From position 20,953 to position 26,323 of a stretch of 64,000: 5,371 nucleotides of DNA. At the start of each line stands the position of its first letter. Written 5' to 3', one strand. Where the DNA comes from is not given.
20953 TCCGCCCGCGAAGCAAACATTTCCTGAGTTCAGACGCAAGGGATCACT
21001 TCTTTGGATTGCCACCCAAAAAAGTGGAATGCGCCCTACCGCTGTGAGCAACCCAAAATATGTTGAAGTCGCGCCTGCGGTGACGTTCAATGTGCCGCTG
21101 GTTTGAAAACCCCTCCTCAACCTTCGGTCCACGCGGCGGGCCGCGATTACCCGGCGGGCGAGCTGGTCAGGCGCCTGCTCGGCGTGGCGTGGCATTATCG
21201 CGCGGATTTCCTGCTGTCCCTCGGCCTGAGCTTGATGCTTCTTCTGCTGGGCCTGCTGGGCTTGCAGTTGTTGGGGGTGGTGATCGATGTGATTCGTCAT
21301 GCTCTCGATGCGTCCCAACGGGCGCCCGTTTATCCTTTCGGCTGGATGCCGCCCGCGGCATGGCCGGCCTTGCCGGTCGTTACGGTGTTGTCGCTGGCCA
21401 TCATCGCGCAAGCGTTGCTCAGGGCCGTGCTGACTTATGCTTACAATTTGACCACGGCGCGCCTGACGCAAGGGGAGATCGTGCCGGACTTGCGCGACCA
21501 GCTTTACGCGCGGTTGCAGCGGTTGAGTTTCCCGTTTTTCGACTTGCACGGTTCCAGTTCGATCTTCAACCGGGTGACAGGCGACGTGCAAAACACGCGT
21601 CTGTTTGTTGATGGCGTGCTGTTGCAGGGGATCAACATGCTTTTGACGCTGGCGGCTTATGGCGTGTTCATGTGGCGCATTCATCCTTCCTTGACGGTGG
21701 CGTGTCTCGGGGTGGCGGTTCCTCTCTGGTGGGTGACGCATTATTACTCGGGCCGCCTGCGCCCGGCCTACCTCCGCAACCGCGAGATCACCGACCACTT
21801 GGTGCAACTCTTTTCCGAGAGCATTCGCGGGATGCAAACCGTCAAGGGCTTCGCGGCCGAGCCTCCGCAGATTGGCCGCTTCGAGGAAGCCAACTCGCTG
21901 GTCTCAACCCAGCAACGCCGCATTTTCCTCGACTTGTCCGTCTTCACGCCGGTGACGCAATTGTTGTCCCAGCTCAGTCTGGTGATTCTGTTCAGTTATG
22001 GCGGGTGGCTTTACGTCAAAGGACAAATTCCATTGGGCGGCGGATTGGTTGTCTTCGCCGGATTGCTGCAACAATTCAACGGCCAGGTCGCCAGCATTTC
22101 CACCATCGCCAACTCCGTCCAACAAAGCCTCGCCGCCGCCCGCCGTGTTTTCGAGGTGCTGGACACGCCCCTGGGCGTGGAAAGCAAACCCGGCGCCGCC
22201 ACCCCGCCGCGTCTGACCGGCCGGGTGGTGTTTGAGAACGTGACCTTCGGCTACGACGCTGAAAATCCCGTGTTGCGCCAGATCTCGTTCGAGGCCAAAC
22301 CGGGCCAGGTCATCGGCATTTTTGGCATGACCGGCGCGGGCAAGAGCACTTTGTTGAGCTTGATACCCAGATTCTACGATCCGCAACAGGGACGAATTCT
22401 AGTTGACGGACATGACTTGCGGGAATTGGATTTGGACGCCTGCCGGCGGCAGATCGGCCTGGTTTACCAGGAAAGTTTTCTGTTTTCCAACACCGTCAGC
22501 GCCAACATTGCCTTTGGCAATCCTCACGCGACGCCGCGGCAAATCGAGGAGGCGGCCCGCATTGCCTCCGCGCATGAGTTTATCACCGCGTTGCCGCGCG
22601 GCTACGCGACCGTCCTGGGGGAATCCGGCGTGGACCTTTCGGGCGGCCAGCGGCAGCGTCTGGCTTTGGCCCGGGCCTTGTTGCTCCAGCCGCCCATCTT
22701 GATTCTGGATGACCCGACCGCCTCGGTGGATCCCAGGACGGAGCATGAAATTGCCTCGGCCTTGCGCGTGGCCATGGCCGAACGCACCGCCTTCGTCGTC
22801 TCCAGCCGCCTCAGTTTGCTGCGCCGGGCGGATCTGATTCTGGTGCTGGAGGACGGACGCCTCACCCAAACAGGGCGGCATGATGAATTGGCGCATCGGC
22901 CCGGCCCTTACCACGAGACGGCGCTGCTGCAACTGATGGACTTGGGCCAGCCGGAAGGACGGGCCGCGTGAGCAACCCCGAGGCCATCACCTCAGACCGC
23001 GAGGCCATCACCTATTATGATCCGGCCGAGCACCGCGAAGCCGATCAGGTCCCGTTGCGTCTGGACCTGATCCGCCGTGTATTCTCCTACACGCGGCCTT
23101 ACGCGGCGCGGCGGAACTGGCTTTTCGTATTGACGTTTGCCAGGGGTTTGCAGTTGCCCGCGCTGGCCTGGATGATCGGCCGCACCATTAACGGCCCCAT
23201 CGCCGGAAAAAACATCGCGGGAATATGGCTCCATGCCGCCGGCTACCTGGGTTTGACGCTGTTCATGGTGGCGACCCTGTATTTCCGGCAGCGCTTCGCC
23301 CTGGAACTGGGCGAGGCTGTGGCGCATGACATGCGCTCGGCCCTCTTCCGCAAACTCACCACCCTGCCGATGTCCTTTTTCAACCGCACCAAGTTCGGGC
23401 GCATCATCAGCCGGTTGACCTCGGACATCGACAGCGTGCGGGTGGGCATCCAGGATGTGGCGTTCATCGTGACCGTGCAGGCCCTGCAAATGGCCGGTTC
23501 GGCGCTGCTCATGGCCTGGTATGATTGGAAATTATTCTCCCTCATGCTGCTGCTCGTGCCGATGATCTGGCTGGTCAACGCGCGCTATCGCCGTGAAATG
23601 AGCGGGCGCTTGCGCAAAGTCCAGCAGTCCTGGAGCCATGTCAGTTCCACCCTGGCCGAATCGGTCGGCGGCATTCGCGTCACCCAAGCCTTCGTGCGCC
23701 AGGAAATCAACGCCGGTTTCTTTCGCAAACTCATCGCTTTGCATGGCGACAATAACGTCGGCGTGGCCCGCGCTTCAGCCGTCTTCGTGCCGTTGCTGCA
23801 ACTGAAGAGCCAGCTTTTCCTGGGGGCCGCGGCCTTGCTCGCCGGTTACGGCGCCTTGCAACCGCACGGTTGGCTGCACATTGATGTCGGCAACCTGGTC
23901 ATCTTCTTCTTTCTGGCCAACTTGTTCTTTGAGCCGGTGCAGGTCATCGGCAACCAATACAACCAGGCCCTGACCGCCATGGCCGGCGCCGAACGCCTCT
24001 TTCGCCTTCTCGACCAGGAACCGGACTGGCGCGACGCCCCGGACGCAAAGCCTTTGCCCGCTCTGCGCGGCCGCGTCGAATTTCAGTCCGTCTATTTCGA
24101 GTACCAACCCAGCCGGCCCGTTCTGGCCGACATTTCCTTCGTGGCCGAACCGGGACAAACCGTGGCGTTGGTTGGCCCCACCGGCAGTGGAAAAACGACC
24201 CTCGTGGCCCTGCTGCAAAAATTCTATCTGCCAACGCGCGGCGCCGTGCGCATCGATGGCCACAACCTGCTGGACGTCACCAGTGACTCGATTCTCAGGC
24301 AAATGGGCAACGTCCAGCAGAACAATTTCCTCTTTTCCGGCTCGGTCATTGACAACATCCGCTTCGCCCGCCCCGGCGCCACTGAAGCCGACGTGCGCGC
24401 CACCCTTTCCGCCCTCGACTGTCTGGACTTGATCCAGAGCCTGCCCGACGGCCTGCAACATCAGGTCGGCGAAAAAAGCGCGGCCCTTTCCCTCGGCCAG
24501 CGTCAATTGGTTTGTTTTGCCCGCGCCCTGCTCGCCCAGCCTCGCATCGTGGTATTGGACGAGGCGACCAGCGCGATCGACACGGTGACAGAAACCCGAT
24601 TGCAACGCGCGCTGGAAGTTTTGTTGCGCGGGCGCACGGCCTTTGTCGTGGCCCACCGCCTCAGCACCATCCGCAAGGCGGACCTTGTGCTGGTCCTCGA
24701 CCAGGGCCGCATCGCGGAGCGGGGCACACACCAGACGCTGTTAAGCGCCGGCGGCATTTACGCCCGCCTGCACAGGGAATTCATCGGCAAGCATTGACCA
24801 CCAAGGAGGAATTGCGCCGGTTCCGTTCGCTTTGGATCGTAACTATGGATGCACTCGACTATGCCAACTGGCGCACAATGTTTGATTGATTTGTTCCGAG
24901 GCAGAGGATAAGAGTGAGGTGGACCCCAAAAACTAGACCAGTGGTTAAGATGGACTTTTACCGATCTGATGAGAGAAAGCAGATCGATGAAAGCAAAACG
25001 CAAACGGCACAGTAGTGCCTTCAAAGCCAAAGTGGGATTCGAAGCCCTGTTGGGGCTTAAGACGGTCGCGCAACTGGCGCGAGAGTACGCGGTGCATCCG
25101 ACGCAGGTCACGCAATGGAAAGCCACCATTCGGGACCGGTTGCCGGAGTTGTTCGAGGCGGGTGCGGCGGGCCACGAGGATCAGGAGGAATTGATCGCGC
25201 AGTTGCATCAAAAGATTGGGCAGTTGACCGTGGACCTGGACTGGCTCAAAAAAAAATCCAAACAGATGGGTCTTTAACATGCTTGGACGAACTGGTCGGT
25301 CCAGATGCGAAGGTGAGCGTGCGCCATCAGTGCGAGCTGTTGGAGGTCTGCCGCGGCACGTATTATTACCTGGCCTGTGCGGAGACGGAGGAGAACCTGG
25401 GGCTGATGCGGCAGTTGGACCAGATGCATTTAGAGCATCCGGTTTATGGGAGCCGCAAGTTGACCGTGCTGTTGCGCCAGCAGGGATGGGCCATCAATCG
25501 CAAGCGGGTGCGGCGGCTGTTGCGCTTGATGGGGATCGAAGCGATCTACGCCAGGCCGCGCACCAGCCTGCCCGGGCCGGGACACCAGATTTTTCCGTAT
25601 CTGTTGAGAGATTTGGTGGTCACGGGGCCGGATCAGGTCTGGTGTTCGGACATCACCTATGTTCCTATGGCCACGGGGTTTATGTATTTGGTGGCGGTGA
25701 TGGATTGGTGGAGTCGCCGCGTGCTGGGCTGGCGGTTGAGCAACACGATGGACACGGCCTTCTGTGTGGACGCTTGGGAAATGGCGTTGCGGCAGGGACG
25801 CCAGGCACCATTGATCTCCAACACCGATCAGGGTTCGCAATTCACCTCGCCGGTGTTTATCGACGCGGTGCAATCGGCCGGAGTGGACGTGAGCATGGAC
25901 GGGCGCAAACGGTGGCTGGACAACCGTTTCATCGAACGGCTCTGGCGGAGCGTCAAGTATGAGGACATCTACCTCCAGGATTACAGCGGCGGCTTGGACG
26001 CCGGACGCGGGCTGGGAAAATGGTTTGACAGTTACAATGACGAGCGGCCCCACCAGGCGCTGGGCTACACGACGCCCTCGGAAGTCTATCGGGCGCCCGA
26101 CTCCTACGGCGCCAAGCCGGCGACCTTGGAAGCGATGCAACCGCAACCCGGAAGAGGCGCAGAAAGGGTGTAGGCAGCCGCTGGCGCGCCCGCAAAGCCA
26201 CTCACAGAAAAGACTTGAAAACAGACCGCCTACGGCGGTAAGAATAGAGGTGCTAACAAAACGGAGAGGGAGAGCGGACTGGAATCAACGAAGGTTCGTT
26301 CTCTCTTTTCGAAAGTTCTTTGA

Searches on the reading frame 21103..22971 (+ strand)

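Call 64: search_protein_families(library=pfam, proteins=[window:21103-22971:+], max_evalue=0.0001)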
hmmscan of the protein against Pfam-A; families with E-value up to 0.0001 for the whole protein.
window:21103-22971:+ (622 aa): 2 families
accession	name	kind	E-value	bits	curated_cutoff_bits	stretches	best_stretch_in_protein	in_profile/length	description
PF00005.33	ABC_tran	-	2e-33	116.3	25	1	391-540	1-137/137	ABC transporter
PF00664.28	ABC_membrane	-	6.5e-31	108.4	28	1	39-325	4-270/274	ABC transporter transmembrane region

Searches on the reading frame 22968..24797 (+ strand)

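Call 64: search_protein_families(library=pfam, proteins=[window:22968-24797:+], max_evalue=0.0001)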
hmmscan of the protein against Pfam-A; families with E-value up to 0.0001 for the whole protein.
window:22968-24797:+ (609 aa): 2 families
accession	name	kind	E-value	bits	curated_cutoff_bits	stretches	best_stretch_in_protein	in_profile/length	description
PF00664.28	ABC_membrane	-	2.6e-36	126.2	28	1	53-324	5-274/274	ABC transporter transmembrane region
PF00005.33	ABC_tran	-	3e-27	96.3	25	1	386-535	1-137/137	ABC transporter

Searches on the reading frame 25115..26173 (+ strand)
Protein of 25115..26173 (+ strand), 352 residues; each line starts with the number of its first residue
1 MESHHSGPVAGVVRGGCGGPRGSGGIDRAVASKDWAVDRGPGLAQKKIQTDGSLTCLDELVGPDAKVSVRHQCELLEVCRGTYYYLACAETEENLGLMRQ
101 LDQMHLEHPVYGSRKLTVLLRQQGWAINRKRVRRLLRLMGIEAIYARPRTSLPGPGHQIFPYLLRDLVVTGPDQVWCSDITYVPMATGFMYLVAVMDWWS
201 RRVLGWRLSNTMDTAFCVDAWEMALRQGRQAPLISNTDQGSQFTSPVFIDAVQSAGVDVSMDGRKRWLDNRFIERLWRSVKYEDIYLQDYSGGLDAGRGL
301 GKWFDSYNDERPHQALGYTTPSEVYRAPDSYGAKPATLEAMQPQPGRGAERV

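Call 53: search_protein_families(library=pfam, proteins=[window:25115-26173:+], max_evalue=0.001)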
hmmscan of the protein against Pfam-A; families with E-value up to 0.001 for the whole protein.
window:25115-26173:+ (352 aa): 3 families
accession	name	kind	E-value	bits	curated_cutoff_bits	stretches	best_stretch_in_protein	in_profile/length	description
PF00665.32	rve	-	8.4e-23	81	32.6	1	170-262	2-97/102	Integrase core domain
PF13276.12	HTH_21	-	1.4e-14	54.5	28.1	1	96-149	5-60/60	HTH-like domain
PF13683.12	rve_3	-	5.8e-14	52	26.5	1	256-321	2-67/67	Integrase core domain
